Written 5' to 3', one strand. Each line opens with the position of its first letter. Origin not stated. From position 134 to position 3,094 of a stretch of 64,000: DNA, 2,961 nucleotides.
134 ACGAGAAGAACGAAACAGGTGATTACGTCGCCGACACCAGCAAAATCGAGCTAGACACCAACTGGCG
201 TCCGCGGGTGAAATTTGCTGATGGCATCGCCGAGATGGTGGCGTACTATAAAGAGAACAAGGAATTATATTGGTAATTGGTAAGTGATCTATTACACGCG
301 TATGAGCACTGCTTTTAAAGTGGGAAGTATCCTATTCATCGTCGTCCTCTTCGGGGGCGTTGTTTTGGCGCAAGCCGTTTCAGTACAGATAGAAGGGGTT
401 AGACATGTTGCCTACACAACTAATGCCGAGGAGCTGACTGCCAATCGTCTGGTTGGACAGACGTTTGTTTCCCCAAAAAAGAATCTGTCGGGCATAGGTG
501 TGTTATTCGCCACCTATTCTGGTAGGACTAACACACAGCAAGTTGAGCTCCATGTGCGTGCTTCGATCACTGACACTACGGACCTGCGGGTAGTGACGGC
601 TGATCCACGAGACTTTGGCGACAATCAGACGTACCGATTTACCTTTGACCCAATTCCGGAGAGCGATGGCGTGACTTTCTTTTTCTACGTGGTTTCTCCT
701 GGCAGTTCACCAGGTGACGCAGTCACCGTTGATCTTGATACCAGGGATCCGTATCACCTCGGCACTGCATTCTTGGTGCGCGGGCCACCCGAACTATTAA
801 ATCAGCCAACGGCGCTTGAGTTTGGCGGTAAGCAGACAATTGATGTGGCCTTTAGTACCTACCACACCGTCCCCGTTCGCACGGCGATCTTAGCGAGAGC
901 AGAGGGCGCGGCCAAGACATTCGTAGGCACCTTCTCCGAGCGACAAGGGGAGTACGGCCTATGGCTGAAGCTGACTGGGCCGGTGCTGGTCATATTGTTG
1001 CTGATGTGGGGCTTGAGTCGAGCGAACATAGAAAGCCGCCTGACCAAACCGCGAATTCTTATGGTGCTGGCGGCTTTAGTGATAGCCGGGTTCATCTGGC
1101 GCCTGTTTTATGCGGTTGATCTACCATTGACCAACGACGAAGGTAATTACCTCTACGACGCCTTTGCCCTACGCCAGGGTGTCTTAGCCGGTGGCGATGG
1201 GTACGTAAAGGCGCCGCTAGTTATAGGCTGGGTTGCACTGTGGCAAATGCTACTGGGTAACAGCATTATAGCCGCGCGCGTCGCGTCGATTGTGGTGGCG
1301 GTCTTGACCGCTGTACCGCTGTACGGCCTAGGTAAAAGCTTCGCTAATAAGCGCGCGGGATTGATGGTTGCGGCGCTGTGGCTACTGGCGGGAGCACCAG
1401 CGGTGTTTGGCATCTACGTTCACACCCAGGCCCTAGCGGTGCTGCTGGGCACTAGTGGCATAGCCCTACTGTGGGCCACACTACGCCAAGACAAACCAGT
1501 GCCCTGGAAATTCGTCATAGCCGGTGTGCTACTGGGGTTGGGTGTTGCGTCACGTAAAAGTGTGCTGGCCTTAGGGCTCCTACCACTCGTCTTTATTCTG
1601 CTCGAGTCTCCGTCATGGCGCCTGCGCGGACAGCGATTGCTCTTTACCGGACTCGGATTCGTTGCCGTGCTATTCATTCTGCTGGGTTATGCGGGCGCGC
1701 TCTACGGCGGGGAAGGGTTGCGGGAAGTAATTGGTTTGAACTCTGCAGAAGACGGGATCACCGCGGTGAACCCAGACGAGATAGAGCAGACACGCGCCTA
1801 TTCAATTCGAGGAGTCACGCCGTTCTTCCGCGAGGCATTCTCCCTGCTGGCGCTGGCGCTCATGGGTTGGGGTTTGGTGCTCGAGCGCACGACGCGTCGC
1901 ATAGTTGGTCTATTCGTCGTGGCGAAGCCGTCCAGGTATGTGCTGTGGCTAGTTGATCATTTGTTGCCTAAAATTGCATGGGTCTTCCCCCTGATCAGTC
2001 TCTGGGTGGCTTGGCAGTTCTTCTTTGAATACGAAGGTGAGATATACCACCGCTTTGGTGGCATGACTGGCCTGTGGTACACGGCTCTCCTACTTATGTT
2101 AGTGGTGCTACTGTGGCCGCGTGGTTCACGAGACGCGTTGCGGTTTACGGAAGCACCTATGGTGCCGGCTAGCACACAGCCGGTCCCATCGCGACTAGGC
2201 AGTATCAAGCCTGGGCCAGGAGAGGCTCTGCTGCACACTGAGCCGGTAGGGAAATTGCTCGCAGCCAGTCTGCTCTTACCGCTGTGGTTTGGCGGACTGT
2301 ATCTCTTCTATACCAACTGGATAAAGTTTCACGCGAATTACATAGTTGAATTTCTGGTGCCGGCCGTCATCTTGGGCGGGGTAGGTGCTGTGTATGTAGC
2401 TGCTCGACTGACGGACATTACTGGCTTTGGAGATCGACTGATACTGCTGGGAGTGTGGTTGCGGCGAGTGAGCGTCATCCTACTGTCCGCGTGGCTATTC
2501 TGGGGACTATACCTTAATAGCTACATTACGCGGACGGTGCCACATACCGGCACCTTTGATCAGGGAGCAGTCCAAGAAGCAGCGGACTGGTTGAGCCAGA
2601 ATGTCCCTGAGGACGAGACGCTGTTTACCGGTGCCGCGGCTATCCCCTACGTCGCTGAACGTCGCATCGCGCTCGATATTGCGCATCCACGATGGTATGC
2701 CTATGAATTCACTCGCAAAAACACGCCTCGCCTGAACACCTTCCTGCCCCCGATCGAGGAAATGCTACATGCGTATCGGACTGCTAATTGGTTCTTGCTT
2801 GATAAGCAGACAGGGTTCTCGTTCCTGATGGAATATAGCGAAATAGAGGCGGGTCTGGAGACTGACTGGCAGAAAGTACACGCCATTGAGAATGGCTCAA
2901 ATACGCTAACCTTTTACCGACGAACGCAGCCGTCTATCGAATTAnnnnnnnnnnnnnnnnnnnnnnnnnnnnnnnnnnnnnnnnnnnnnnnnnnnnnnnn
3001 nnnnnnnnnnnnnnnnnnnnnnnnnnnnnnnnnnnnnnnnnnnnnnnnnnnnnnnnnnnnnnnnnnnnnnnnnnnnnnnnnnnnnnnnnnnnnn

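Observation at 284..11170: A ~95-aa beta-rich module shuffled between the N- and C-terminal sides of GT-C glycosyltransferase paralogs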

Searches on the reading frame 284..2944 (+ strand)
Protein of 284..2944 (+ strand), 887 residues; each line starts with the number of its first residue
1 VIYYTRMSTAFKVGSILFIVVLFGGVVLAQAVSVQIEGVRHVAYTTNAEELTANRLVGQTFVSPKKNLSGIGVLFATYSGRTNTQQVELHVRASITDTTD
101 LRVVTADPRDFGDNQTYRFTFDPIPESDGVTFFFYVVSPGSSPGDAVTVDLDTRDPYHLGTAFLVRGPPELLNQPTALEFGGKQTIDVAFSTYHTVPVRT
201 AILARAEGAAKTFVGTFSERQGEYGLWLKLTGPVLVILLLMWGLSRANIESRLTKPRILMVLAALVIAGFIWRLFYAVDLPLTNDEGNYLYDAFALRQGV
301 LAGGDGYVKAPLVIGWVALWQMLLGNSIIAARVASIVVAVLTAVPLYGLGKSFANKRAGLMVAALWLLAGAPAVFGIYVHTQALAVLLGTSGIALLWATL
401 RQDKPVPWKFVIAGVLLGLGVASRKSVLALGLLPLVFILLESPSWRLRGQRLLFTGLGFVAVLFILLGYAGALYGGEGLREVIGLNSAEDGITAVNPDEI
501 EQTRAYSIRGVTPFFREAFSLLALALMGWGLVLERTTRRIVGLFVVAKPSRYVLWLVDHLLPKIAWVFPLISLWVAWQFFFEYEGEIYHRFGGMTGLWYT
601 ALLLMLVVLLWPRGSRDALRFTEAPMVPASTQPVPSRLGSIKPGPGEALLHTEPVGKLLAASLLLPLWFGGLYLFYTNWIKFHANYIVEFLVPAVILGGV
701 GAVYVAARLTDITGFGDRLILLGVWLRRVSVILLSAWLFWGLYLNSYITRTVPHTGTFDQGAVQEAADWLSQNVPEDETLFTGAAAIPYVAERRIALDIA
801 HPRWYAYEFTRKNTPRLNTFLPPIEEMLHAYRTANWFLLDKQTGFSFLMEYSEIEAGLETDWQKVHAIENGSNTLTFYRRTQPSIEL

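Call 6: search_protein_families(library=pfam, proteins=[window:284-2944:+], max_evalue=0.01)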
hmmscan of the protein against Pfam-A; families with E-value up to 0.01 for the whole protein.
window:284-2944:+ (887 aa): 1 family
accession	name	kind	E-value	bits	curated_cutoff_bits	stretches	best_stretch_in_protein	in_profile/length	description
PF13231.12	PMT_2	-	4.7e-08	33.8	26.1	1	310-465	2-155/160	Dolichyl-phosphate-mannose-protein mannosyltransferase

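Call 9: search_protein_families(library=ncbifam, proteins=[window:284-2944:+], max_evalue=1)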
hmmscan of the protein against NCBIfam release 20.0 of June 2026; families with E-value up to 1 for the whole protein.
window:284-2944:+ (887 aa): 0 families

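Call 38: find_homologous_proteins(query=window:284-2944:+, max_evalue=0.00001)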
Query window:284-2944:+ (887 aa): 140 proteins with E <= 0.00001 among 8000 candidates; the best 120 are listed.
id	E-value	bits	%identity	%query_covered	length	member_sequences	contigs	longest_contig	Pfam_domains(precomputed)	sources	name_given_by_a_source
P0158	0.0e+0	1110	57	99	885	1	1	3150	PF13231.13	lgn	-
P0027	3.2e-269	914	50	99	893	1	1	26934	PF13231.13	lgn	-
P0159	2.6e-266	904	50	99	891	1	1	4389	-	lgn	-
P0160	2.0e-264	898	50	95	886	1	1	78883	PF13231.13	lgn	-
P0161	2.1e-264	898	50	97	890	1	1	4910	PF13231.13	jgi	jgi:hypothetical protein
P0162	4.5e-263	893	50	99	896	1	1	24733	PF13231.13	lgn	-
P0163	7.9e-262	889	52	99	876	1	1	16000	PF13231.13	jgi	jgi:4-amino-4-deoxy-L-arabinose transferase-like glycosyltransferase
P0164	1.6e-260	885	49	99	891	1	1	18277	-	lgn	-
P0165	1.7e-260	885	49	96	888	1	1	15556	PF13231.13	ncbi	-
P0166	1.1e-257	876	47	99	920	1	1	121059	-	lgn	-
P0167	5.7e-257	873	48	99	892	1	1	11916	-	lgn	-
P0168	6.4e-257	873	47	99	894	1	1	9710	-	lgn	-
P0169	2.7e-256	871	48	99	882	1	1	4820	PF13231.13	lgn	-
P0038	1.6e-255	869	49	99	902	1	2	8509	PF13231.13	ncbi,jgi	-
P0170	2.0e-255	868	49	95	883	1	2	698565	PF13231.13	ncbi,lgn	-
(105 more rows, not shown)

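Call 53: predict_structure(alignment_id=A3)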
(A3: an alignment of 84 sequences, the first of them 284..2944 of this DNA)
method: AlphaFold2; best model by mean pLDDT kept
length: 887 residues; sequences in the alignment: 84
mean_pLDDT: 92.5   pTM: 0.92
mean pLDDT of the five models: 92.5, 91.2, 90.4, 90.1, 90.0
residues with pLDDT >= 90: 708; 70-90: 145; 50-70: 28; < 50: 6
segments of 3 or more residues with pLDDT < 50: 646-650
pLDDT, mean of each block of 10 residues (from residue 1): 66 87 94 95 89 97 97 87 93 97 96 93 98 98 95 79 94 93 91 97 94 96 95 98 92 96 98 96 94 95 79 96 96 97 98 97 98 95 96 98 96 98 94 96 97 98 97 95 89 77 84 94 98 97 92 95 98 96 89 94 97 92 83 66 53 87 96 89 87 97 97 90 92 97 96 85 97 96 96 93 84 91 95 97 93 96 97 95 78
secondary structure, 60 per line:
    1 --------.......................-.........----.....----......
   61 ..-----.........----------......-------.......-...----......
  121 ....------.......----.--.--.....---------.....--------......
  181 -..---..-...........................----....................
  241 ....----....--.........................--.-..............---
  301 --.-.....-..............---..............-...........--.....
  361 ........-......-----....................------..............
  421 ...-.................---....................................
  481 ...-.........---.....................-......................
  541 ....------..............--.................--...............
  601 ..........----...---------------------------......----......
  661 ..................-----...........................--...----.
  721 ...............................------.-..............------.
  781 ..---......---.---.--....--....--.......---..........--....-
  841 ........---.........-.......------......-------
elements in order (helices of 4 or more, strands of 3 or more residues): H9-31 E33-41 E46-50 E55-62 E68-76 E87-92 E100-106 E115-124 E131-137 E148-152 E162-166 H175-180 E190-197 H198-216 H221-244 H249-252 H255-279 H284-297 H305-309 H311-324 H328-341 H343-353 H356-368 H370-375 H381-400 H407-423 H425-441 H445-483 H485-493 H497-517 H519-544 H551-564 H567-583 H586-610 H645-650 H655-678 H684-710 H720-751 H760-773 E780-782 H786-791 H802-805 H808-811 H814-820 H824-833 E836-839 H841-848 H852-860 E862-868 E875-880

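Call 58: fold_search(model_id=the predicted structure, library=pdb)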
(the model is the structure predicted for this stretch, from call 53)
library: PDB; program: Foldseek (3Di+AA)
matches with E <= 10: 568; with E <= 0.001: 25
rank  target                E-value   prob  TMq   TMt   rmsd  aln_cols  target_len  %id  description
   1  8agc_A                6.0e-07  1.00  0.32  0.40  18.6       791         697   13  Structure of yeast oligosaccharylransferase complex with lipid-linked oligosaccharide and non-acceptor peptide bound (released 2022-12-07)
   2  8age_A                1.3e-06  1.00  0.35  0.46  15.4       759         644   12  Structure of yeast oligosaccharylransferase complex with acceptor peptide bound (released 2022-12-07)
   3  5f15                  1.5e-06  1.00  0.34  0.52  15.2       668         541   13  Crystal Structure of ArnT from Cupriavidus metallidurans bound to Undecaprenyl phosphate (released 2016-02-17)
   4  3wak                  4.9e-06  1.00  0.29  0.29  18.0       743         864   13  Crystal structure of the Archaeoglobus fulgidus oligosaccharyltransferase (O29867_ARCFU) in the apo form (released 2013-10-30)
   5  5ezm                  9.5e-06  1.00  0.31  0.48  17.2       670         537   15  Crystal Structure of ArnT from Cupriavidus metallidurans in the apo state (released 2016-02-17)
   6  7e9s_A                9.9e-06  1.00  0.27  0.27  17.8       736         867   12  Archaeal oligosaccharyltransferase AglB from Archaeoglobus fulgidus in complex with an inhibitory peptide and a dolich (released 2021-09-08)
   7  8b6l_I                1.3e-05  1.00  0.34  0.43  18.5       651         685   13  Subtomogram average of the human Sec61-TRAP-OSTA-translocon (released 2022-12-07)
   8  6s7t_A                1.6e-05  1.00  0.34  0.41  14.1       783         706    9  Cryo-EM structure of human oligosaccharyltransferase complex OST-B (released 2019-12-18)
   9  7zlh_A                1.8e-05  1.00  0.34  0.43  14.6       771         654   11  Cryo-EM structure of C-mannosyltransferase CeDPY19, in apo state, bound to CMT2-Fab and anti-Fab nanobody (released 2023-01-11)
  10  6c26_A                2.0e-05  1.00  0.35  0.46  13.7       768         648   13  The Cryo-EM structure of a eukaryotic oligosaccharyl transferase complex (released 2018-01-31)
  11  3waj                  2.0e-05  1.00  0.26  0.29  22.0       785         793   13  Crystal structure of the Archaeoglobus fulgidus oligosaccharyltransferase (O29867_ARCFU) complex with Zn and sulfate (released 2013-10-30)
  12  7oci_F                3.0e-05  1.00  0.37  0.50  13.6       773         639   11  Cryo-EM structure of yeast Ost6p containing oligosaccharyltransferase complex (released 2022-02-16)
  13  9n9j_I                3.6e-05  1.00  0.34  0.42  18.5       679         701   12  Structure of a GRP94 folding intermediate engaged with a CCDC134- and FKBP11-bound secretory translocon (released 2025-11-19)
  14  5ogl_A                3.8e-05  1.00  0.32  0.39  19.7       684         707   12  Structure of bacterial oligosaccharyltransferase PglB in complex with an acceptor peptide and an lipid-linked oligosac (released 2017-10-25)
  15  8agb_A                3.9e-05  1.00  0.36  0.48  13.9       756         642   12  Structure of yeast oligosaccharylransferase complex with lipid-linked oligosaccharide bound (released 2022-12-07)
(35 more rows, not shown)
